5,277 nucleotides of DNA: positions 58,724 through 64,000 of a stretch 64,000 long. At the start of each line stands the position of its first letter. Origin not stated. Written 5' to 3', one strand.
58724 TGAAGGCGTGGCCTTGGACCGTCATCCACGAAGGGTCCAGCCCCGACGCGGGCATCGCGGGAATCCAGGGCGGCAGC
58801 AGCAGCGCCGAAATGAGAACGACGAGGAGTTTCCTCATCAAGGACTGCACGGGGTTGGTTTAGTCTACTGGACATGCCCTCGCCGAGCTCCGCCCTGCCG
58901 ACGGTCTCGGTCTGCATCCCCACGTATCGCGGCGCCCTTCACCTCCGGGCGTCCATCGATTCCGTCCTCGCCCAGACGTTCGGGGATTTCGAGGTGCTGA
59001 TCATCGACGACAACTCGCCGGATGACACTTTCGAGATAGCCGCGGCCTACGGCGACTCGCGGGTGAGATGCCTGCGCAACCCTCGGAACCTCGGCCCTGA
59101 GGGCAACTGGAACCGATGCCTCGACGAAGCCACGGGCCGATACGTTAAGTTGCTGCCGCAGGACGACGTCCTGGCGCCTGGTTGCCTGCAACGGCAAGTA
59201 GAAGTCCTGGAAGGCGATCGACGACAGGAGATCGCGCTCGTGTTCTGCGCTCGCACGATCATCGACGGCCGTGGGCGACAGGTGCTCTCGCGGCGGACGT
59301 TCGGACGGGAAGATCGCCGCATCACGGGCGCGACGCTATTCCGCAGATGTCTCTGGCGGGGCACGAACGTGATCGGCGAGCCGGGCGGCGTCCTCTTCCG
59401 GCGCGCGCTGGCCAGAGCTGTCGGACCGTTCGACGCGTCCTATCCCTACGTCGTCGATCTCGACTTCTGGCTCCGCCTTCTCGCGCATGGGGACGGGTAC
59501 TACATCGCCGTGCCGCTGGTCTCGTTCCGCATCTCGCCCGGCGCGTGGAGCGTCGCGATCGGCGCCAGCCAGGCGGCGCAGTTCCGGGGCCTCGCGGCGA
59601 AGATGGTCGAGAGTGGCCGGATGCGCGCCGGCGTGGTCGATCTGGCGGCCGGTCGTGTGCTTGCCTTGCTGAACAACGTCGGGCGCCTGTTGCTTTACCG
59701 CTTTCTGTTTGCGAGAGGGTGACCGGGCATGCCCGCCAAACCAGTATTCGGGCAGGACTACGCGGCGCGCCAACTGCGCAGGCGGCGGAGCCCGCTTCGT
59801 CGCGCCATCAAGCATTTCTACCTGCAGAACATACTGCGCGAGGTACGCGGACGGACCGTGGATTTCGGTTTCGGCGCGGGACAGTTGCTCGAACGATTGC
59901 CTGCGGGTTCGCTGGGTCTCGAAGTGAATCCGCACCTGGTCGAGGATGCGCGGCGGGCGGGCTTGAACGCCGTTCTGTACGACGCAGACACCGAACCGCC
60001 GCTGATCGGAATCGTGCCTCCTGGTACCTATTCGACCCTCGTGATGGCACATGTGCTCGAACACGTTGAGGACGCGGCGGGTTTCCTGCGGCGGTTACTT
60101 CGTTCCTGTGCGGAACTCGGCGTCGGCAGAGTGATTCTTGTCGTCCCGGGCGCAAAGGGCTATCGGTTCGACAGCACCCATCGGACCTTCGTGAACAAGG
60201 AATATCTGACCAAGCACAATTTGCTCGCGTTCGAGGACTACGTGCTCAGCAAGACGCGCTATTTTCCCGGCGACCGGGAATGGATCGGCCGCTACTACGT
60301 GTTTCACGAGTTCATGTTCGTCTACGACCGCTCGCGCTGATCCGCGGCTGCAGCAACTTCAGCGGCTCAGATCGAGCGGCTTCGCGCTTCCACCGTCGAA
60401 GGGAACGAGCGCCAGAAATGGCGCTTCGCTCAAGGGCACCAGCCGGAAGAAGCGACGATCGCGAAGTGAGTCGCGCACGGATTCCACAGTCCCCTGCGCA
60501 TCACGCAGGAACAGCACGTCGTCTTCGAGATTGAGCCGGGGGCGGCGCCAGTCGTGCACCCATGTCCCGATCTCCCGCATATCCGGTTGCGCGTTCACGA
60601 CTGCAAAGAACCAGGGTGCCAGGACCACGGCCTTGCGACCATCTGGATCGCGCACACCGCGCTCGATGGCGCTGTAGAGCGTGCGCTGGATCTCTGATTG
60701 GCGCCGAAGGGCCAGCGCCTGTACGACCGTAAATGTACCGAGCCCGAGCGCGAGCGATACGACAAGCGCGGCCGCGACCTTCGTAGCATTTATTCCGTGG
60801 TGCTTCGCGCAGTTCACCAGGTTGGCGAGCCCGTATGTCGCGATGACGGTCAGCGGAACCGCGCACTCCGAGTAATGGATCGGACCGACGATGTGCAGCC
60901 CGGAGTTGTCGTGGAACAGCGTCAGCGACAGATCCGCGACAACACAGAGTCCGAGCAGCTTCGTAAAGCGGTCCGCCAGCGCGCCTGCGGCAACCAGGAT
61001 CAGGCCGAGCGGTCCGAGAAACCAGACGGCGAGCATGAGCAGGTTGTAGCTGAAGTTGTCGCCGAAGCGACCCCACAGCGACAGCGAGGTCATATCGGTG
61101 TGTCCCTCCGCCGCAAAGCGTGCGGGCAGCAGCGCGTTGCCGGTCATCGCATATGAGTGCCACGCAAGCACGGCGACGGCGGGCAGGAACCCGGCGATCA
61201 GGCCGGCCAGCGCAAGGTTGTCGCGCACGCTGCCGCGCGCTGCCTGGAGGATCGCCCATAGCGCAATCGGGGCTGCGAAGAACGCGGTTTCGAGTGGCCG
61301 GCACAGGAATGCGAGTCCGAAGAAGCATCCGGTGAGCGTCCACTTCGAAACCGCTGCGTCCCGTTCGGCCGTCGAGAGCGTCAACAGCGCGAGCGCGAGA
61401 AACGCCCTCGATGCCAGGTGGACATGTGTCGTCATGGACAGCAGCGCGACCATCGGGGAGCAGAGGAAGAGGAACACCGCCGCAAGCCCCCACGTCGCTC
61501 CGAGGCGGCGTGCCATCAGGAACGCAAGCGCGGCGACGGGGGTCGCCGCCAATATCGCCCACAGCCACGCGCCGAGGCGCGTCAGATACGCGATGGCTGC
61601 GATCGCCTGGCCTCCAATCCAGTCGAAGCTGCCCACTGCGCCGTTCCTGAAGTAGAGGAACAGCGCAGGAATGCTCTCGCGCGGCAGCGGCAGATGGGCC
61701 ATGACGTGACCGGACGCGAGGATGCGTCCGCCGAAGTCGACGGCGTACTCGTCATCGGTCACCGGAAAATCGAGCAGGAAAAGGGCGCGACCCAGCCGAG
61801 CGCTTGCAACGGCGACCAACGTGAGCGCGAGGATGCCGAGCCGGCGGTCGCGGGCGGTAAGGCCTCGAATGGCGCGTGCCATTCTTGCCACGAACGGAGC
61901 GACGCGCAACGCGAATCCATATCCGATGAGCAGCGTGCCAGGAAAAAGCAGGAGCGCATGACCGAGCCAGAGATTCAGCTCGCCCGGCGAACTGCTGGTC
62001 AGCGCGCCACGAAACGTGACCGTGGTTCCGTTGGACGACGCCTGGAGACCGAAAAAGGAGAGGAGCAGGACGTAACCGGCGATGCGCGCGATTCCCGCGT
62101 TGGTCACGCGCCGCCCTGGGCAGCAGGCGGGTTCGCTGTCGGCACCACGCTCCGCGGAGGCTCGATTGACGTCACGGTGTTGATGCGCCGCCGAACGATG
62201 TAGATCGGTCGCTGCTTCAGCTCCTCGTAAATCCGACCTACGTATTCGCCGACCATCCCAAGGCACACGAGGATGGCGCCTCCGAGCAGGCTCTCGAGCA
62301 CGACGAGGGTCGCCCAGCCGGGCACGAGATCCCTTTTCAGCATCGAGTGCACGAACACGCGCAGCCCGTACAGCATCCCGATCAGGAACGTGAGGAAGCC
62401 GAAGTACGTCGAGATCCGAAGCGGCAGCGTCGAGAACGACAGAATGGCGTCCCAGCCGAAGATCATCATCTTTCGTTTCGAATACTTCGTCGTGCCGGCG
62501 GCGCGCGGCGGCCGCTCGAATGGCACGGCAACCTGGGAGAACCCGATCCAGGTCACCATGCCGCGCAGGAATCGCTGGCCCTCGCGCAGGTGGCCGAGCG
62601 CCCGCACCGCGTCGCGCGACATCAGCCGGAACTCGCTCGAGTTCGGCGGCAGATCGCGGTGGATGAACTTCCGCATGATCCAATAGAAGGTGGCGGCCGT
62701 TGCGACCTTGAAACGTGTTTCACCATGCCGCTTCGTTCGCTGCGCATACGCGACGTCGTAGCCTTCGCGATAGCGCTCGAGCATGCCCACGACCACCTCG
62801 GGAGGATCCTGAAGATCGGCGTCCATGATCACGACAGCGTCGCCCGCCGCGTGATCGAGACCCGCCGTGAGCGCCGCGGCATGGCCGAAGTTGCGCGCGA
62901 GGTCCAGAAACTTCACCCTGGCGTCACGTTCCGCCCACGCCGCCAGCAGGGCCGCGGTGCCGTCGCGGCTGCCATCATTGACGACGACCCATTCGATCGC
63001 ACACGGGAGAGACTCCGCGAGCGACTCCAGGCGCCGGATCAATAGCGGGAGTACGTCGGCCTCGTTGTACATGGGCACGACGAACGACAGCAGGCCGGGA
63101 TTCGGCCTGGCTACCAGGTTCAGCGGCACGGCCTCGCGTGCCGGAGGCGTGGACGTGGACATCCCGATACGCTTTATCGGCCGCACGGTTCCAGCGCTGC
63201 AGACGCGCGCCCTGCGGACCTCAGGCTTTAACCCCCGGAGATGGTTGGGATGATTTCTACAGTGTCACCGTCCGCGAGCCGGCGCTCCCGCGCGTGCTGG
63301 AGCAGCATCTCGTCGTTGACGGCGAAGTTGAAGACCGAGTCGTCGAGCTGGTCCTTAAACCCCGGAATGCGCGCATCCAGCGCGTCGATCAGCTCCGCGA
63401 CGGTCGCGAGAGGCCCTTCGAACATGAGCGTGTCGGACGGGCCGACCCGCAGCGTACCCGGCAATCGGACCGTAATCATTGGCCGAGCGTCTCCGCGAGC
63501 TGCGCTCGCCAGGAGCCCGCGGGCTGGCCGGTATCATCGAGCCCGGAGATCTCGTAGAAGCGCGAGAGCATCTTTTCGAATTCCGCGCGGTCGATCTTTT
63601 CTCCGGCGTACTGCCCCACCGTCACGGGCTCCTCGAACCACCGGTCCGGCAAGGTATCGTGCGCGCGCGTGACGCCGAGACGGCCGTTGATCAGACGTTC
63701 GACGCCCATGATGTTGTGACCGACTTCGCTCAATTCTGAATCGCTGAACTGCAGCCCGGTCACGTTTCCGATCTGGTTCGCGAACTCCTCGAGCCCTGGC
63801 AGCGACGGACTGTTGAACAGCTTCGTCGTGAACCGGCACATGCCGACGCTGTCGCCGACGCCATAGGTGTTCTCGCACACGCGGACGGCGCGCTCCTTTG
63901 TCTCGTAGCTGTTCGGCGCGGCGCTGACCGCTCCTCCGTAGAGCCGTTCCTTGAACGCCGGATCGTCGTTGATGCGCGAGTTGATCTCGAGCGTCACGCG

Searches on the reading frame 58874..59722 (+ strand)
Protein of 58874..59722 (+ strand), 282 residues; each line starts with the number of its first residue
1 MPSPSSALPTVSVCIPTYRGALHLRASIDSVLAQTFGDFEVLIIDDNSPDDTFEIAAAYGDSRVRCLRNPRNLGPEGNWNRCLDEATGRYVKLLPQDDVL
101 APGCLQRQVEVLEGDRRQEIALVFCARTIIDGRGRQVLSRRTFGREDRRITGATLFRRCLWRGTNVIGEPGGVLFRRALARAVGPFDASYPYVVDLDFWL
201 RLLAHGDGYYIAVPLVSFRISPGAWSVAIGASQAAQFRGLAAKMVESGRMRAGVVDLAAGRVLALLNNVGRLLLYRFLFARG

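Call 46: search_protein_families(library=pfam, proteins=[window:58874-59722:+], max_evalue=0.001)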
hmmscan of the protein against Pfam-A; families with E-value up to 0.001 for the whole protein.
window:58874-59722:+ (282 aa): 3 families
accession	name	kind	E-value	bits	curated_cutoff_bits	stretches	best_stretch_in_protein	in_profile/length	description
PF00535.33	Glycos_transf_2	-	2.8e-29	102.6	23.3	1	12-180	1-164/168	Glycosyl transferase family 2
PF13641.12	Glyco_tranf_2_3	-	2.2e-13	51.2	27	1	9-211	1-203/230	Glycosyltransferase like family 2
PF10111.15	Glyco_tranf_2_2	-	0.00034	20.6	27.3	1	29-205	17-202/276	Glycosyltransferase like family 2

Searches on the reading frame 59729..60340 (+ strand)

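Call 46: search_protein_families(library=pfam, proteins=[window:59729-60340:+], max_evalue=0.001)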
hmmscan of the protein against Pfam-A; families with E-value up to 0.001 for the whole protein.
window:59729-60340:+ (203 aa): 3 families
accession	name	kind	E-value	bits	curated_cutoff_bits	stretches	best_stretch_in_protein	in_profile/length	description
PF13489.12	Methyltransf_23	-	5.5e-07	29.9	27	1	23-143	9-122/164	Methyltransferase domain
PF08241.18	Methyltransf_11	-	6e-05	24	21.2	1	44-129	1-89/95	Methyltransferase domain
PF08242.18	Methyltransf_12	-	0.00019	22.6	30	1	44-129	1-94/98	Methyltransferase domain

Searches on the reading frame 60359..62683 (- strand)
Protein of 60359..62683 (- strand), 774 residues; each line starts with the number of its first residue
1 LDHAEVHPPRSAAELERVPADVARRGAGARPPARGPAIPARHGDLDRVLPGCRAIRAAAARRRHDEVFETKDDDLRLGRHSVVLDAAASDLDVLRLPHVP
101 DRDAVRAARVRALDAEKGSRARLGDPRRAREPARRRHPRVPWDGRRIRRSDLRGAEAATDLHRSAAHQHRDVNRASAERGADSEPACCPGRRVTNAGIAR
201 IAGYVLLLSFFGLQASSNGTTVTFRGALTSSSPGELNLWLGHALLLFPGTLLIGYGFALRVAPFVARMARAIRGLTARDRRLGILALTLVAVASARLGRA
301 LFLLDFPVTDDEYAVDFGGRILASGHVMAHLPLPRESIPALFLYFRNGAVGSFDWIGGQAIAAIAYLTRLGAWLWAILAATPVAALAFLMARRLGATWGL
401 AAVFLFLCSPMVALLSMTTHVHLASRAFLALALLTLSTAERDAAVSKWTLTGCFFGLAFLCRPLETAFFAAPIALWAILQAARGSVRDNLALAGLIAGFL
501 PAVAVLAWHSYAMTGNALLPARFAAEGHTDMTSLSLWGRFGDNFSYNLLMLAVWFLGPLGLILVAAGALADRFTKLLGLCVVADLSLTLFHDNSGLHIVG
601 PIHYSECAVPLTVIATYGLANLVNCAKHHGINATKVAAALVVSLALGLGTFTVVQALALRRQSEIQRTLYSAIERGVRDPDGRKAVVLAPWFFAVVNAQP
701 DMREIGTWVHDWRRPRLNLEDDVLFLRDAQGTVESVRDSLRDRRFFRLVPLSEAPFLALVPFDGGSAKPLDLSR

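Call 46: search_protein_families(library=pfam, proteins=[window:60359-62683:-], max_evalue=0.001)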
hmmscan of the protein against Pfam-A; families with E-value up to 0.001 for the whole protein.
window:60359-62683:- (774 aa): 1 family
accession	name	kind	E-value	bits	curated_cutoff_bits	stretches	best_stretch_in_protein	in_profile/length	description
PF13231.12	PMT_2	-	9.1e-11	42.7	26.1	1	361-508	13-160/160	Dolichyl-phosphate-mannose-protein mannosyltransferase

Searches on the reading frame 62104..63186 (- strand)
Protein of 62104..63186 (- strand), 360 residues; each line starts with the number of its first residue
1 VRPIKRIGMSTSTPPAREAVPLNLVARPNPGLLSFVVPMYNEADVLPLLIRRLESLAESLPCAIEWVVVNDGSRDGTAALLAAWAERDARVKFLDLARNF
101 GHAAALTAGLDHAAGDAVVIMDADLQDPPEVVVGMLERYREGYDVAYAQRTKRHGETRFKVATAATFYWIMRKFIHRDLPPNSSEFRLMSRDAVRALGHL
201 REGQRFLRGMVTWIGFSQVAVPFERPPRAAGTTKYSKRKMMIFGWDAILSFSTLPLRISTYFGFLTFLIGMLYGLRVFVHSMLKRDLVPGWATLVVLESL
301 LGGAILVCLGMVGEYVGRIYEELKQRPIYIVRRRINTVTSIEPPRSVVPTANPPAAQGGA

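Call 42: find_encoding_contigs(protein=window:62104-63186:-, flank=10000, max_places=1)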
Protein window:62104-63186:- (360 aa): no gene with exactly this product is on record in the collection.

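Call 46: search_protein_families(library=pfam, proteins=[window:62104-63186:-], max_evalue=0.001)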
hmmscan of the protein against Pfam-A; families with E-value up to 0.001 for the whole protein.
window:62104-63186:- (360 aa): 3 families
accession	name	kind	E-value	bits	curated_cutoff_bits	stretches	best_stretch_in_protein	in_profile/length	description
PF00535.33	Glycos_transf_2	-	4.3e-32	111.8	23.3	1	34-197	1-167/168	Glycosyl transferase family 2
PF13641.12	Glyco_tranf_2_3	-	0.00011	22.7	27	1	30-156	1-126/230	Glycosyltransferase like family 2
PF10111.15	Glyco_tranf_2_2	-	0.00041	20.3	27.3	1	36-124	3-91/276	Glycosyltransferase like family 2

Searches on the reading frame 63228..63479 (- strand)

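Call 46: search_protein_families(library=pfam, proteins=[window:63228-63479:-], max_evalue=0.001)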
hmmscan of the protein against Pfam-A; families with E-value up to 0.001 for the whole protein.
window:63228-63479:- (83 aa): 1 family
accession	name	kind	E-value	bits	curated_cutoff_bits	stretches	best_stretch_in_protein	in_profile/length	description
PF02597.26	ThiS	-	1.5e-12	48.3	22.5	1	4-83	1-76/76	ThiS family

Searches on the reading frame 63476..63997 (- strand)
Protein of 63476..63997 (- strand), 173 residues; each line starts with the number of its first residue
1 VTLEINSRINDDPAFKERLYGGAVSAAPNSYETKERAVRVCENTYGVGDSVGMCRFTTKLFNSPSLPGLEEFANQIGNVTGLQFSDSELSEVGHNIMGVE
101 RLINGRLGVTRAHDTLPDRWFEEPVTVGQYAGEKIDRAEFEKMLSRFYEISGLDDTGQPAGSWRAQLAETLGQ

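Call 46: search_protein_families(library=pfam, proteins=[window:63476-63997:-], max_evalue=0.001)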
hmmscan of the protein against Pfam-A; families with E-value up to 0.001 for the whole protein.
window:63476-63997:- (173 aa): 1 family
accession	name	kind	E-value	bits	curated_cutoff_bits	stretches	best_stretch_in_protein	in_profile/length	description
PF01314.23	AFOR_C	-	1.3e-30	107.3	27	1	24-162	246-378/385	Aldehyde ferredoxin oxidoreductase, domains 2 & 3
